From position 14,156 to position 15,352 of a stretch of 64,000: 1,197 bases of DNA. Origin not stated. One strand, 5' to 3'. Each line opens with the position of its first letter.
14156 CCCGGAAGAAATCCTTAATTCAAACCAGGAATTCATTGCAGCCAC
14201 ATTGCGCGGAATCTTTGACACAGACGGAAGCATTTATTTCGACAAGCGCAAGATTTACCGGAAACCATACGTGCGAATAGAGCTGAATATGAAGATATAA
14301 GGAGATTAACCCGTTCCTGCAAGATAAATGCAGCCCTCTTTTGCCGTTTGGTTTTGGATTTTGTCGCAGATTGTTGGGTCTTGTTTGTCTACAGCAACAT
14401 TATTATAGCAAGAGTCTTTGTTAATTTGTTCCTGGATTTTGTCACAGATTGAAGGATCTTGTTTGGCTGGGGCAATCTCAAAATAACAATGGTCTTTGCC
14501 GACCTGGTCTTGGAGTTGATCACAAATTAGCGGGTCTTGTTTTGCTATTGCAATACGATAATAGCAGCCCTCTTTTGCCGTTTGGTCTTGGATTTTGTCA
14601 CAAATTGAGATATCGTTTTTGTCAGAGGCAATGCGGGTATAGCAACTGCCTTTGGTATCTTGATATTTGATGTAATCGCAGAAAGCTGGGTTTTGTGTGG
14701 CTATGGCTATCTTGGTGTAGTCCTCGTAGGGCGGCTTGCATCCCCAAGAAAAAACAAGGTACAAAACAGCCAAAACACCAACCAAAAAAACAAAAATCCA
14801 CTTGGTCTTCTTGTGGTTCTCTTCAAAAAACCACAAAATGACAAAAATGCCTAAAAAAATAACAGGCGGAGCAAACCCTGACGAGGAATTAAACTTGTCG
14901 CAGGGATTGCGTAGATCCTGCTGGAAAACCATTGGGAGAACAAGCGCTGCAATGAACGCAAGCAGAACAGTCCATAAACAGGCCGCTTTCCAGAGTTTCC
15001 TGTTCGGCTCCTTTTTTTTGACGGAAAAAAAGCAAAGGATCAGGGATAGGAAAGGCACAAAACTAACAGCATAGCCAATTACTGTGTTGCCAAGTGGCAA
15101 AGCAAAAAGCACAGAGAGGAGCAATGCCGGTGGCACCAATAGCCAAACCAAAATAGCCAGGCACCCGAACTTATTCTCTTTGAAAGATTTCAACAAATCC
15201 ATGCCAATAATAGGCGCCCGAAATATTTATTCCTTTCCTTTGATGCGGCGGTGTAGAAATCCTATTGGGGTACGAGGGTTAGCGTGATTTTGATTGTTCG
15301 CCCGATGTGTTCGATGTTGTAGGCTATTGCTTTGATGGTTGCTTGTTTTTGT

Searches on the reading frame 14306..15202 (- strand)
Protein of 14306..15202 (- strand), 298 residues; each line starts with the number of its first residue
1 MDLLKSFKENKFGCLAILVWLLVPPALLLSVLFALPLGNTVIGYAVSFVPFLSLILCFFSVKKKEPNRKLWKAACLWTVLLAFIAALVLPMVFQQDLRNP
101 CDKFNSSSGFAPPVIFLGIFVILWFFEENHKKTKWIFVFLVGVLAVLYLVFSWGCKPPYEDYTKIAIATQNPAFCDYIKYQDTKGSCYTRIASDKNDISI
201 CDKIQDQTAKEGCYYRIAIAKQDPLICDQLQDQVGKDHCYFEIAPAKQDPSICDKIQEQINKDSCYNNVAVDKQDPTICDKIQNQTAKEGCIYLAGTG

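Call 60: search_protein_families(library=pfam, proteins=[window:14306-15202:-], max_evalue=0.001)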
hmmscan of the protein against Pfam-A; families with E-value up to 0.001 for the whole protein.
window:14306-15202:- (298 aa): 1 family
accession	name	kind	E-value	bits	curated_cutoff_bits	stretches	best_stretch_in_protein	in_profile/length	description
PF04932.20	Wzy_C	-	0.0001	22.6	31.7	0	115-151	22-58/149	O-Antigen ligase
